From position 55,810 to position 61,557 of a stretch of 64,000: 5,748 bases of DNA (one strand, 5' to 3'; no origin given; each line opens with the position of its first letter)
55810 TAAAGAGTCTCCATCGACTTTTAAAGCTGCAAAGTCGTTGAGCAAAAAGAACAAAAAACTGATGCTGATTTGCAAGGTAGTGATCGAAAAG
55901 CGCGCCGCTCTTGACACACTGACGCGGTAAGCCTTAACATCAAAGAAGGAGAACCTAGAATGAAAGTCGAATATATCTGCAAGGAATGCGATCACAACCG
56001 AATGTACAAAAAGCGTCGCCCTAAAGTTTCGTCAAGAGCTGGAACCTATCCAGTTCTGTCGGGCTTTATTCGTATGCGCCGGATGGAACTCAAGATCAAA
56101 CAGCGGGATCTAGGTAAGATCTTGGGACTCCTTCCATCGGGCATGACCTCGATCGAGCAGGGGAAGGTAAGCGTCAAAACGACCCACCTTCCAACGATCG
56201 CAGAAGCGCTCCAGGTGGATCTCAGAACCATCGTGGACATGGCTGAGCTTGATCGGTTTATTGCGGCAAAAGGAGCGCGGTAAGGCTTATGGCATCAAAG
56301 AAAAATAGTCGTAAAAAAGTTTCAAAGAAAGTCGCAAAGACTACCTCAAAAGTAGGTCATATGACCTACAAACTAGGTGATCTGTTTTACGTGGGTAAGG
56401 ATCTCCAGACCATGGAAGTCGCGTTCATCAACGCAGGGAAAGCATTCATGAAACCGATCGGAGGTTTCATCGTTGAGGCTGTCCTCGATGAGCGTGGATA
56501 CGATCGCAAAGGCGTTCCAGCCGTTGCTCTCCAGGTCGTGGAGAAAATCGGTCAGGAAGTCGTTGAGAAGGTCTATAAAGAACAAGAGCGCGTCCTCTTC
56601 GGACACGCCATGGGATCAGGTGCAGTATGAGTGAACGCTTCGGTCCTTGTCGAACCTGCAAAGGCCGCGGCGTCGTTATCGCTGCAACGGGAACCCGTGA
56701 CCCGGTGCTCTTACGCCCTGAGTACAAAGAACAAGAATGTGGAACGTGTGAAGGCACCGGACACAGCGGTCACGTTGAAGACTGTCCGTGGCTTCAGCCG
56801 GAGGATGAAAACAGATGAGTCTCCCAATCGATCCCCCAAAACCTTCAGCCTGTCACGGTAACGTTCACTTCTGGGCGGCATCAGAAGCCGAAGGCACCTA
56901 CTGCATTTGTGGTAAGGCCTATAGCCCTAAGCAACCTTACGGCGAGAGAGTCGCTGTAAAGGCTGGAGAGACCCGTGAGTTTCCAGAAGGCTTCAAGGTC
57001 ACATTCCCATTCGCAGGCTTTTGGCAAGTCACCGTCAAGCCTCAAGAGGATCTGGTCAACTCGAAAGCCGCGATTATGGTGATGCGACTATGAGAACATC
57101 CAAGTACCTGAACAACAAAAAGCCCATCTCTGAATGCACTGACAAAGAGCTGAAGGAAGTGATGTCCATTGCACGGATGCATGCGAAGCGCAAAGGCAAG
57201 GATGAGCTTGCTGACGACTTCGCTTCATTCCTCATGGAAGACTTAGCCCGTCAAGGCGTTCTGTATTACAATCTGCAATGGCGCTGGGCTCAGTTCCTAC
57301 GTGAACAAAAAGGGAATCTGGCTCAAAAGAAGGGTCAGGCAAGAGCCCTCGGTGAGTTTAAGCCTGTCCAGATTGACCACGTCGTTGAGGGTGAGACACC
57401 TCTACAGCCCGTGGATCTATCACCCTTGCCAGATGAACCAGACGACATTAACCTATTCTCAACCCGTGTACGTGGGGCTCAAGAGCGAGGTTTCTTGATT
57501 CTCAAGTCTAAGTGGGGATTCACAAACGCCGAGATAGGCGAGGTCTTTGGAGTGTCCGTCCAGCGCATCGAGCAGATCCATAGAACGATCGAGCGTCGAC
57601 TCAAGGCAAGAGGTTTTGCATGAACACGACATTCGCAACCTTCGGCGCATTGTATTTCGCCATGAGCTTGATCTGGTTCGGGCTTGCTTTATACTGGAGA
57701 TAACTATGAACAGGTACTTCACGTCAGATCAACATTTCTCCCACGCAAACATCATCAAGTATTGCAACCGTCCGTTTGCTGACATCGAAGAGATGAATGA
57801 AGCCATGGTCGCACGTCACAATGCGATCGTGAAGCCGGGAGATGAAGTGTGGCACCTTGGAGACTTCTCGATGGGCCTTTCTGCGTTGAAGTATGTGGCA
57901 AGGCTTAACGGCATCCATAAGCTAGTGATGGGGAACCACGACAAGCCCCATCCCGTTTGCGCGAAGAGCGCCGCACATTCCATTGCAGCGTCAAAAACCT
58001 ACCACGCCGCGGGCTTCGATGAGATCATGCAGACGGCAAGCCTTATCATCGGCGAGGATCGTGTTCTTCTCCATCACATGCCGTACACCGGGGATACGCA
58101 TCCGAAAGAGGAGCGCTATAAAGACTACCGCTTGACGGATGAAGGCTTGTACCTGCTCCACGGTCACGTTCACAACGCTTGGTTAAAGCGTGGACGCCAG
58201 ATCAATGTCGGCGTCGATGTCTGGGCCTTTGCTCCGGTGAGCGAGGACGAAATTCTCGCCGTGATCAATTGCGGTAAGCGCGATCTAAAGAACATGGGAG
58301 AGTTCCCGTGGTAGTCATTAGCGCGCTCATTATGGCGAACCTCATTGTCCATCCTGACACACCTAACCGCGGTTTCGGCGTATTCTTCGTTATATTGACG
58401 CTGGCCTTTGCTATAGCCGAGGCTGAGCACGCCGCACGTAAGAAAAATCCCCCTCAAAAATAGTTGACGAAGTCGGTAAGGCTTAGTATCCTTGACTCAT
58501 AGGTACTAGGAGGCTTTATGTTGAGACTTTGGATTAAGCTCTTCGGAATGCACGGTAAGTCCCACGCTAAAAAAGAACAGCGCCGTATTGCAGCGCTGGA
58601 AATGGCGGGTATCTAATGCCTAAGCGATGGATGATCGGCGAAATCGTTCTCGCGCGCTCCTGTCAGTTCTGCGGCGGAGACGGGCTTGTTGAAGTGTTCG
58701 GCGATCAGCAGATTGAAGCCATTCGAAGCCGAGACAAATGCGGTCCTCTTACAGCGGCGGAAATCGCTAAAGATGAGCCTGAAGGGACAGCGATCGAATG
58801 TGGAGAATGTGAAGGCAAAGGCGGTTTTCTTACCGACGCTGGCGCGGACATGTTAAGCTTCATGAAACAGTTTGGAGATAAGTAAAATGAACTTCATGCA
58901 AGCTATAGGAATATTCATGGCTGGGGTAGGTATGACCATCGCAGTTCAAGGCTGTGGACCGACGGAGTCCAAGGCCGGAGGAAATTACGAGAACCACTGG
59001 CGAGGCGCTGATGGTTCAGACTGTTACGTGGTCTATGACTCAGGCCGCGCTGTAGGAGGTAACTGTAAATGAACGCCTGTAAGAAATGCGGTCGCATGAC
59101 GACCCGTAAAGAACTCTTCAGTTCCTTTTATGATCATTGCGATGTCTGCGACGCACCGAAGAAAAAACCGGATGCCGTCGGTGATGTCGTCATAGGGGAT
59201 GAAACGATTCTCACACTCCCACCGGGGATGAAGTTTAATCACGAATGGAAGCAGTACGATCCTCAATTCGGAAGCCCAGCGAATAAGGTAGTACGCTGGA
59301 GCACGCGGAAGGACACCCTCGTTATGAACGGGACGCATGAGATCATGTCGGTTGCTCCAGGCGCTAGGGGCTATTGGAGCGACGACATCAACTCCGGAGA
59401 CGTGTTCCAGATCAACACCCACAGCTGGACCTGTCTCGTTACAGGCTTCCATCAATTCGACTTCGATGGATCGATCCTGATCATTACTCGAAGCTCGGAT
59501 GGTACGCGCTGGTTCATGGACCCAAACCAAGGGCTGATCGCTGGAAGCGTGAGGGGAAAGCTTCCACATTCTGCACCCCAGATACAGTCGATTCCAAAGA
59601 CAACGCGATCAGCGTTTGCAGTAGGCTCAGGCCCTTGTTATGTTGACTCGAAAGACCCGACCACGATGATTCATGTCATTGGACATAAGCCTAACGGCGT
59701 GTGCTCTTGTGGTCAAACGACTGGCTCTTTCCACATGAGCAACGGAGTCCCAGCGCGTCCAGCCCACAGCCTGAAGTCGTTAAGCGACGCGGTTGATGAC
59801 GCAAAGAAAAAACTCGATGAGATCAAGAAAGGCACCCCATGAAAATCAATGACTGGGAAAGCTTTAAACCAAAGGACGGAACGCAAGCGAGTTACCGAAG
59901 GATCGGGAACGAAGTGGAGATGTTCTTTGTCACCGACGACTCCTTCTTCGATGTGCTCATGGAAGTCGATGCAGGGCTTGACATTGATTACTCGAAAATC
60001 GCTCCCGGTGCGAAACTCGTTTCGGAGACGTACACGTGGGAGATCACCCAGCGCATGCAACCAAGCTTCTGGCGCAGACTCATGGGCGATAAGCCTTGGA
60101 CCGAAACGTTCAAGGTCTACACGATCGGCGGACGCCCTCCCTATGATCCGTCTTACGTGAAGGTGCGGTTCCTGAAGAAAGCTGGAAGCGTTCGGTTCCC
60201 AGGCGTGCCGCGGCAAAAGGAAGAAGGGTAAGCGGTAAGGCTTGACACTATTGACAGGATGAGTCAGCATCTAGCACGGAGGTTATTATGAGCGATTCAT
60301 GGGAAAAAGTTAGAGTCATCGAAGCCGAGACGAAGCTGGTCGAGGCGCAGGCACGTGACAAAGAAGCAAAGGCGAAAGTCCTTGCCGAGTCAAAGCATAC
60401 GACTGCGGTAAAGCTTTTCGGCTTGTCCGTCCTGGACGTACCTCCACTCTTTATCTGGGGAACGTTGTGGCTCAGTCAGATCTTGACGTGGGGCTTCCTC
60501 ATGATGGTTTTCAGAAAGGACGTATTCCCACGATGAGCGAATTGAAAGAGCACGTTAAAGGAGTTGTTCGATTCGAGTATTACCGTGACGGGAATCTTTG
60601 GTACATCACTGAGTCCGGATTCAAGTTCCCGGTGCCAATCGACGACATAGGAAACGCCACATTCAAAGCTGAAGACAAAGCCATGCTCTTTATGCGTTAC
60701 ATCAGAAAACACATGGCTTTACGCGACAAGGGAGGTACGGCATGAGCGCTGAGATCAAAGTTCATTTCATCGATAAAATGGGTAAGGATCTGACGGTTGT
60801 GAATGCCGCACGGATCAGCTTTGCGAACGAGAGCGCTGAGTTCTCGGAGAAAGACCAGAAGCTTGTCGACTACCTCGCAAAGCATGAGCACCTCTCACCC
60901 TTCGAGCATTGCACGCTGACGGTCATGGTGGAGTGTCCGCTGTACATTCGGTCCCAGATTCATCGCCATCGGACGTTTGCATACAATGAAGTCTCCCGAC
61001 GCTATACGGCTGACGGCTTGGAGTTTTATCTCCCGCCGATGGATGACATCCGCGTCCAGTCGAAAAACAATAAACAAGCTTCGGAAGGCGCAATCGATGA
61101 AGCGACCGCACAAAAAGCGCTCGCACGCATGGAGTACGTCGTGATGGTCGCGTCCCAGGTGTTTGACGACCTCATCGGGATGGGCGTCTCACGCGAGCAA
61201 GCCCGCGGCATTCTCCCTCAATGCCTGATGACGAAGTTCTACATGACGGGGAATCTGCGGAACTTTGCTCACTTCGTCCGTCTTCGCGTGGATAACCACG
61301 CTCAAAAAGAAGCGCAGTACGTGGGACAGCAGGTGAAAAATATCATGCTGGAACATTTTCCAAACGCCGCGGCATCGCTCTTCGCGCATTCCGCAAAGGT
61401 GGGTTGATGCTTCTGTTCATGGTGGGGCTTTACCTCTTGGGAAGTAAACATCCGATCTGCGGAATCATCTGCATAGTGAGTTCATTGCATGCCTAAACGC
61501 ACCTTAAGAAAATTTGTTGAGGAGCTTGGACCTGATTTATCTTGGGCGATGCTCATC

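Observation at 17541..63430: Strand-oriented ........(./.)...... element with at least 20 copies, overlapping promoters, stop codons and some coding sequence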

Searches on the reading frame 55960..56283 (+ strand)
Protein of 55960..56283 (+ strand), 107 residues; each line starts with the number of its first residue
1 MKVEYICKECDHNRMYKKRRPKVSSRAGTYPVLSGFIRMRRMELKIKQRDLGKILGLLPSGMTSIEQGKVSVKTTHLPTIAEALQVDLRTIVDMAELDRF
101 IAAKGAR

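Call 16: search_protein_families(library=pfam, proteins=[window:55960-56283:+], max_evalue=0.01)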
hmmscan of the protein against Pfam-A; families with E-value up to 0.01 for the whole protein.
window:55960-56283:+ (107 aa): 3 families
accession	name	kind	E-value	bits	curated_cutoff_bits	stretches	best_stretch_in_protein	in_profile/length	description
PF01381.28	HTH_3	-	1.6e-05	25.3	23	1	37-89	1-53/55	Helix-turn-helix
PF13560.12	HTH_31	-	8.2e-05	23.3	27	1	33-87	2-57/64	Helix-turn-helix domain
PF13443.12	HTH_26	-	0.00021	21.9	22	1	43-93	8-59/63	Cro/C1-type HTH DNA-binding domain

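Call 28: find_encoding_contigs(protein=window:55960-56283:+, flank=10000, max_places=10)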
Protein window:55960-56283:+ (107 aa): 3 contigs read that carry it; 1 place shown.
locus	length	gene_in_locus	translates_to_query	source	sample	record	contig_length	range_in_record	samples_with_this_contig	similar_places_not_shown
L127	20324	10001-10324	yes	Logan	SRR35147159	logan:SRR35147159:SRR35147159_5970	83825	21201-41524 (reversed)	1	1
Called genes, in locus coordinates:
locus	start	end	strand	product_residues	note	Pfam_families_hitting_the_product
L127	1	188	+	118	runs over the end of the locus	-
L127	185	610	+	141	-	-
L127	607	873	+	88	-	-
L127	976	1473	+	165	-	-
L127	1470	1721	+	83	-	PF03683:UPF0175 (weak), PF02954:HTH_8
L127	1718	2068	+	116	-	-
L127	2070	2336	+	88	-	-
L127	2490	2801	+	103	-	-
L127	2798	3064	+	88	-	-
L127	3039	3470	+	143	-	PF00313:CSD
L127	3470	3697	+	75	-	-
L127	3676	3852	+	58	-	-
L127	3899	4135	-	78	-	-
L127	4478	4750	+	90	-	-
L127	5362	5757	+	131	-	-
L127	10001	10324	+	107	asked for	PF01381:HTH_3 (weak)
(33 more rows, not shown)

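Call 79: search_protein_families(library=ncbifam, proteins=[window:55960-56283:+], max_evalue=0.01)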
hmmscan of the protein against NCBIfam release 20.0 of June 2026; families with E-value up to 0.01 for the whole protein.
window:55960-56283:+ (107 aa): 4 families
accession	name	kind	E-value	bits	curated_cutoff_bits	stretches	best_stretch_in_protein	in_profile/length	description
TIGR03070.1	couple_hipB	subfamily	2.2e-06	27.5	71.65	1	33-87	3-57/58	type II toxin-antitoxin system Y4mF family antitoxin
NF047948.1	male_kill_WMK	equivalog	7.6e-05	22.3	300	1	37-95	167-225/300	WO male-killing family protein Wmk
NF007257.0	PRK09706.1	subfamily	0.0017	18.1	101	1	33-86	6-59/135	transcriptional repressor DicA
TIGR02612.1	mob_myst_A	hypoth_equivalog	0.0093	15.9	122.6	1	33-88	26-83/150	mobile mystery protein A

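Call 80: search_protein_families(library=phrogs, proteins=[window:55960-56283:+], max_evalue=0.001)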
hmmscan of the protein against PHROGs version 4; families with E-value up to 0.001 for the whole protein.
window:55960-56283:+ (107 aa): 4 families
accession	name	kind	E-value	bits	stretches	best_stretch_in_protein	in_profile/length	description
phrog_8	-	transcription regulation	2.5e-06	28.2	1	38-92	165-216/346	transcriptional regulator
phrog_4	-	transcription regulation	2.6e-06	27.7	1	33-88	137-188/400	transcriptional repressor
phrog_2967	-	transcription regulation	0.0002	21.9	1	37-89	15-67/225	transcriptional regulator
phrog_3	-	transcription regulation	0.00097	20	1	29-92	85-146/430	transcriptional repressor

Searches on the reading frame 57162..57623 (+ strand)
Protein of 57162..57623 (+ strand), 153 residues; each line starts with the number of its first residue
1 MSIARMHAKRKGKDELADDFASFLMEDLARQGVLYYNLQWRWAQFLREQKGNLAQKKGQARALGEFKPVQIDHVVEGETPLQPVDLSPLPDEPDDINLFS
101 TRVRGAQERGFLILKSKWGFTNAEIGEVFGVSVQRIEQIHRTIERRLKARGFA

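Call 24: search_protein_families(library=pfam, proteins=[window:57162-57623:+], max_evalue=0.01)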
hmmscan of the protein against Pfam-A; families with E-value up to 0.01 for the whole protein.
window:57162-57623:+ (153 aa): 1 family
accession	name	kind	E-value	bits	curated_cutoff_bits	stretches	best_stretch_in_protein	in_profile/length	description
PF04545.22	Sigma70_r4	-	0.00014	21.8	24.1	1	119-148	20-49/50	Sigma-70, region 4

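Call 79: search_protein_families(library=ncbifam, proteins=[window:57162-57623:+], max_evalue=0.01)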
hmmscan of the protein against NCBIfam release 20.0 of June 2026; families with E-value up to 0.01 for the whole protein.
window:57162-57623:+ (153 aa): 3 families
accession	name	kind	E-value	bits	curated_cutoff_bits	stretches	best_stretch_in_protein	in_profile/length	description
TIGR02937.1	sigma70-ECF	superfamily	0.00034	20.3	42.9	1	106-149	120-163/165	sigma-70 family RNA polymerase sigma factor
TIGR02479.1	FliA_WhiG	subfamily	0.00084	19.1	189.6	1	108-149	180-221/224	FliA/WhiG family RNA polymerase sigma factor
NF004935.0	PRK06288.1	equivalog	0.0056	16.3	343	1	107-149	218-260/270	RNA polymerase sigma factor WhiG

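Call 80: search_protein_families(library=phrogs, proteins=[window:57162-57623:+], max_evalue=0.001)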
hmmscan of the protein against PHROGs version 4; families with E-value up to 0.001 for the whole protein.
window:57162-57623:+ (153 aa): 0 families

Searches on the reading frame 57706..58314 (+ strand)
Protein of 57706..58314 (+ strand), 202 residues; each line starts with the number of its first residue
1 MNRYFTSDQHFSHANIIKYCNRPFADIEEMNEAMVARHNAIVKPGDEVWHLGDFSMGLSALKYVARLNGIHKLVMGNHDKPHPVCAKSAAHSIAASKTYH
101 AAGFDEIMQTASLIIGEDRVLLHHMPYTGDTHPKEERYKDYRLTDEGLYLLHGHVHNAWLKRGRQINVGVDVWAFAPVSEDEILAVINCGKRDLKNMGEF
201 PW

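Call 24: search_protein_families(library=pfam, proteins=[window:57706-58314:+], max_evalue=0.01)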
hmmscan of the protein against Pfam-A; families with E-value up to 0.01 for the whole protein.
window:57706-58314:+ (202 aa): 2 families
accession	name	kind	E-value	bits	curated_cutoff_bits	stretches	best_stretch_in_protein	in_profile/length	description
PF12850.12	Metallophos_2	-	3.1e-08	34.2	27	1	40-163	21-124/154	Calcineurin-like phosphoesterase superfamily domain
PF00149.33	Metallophos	-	0.0059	17.5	21.5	0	4-156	4-189/191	Calcineurin-like phosphoesterase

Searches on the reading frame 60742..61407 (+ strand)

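Call 17: search_protein_families(library=pfam, proteins=[window:60742-61407:+], max_evalue=0.01)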
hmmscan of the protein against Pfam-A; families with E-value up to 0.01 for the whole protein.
window:60742-61407:+ (221 aa): 1 family
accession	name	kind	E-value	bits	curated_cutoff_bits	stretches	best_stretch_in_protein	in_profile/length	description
PF02511.20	Thy1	-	7.2e-46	156.8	24.8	1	10-208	3-191/191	Thymidylate synthase complementing protein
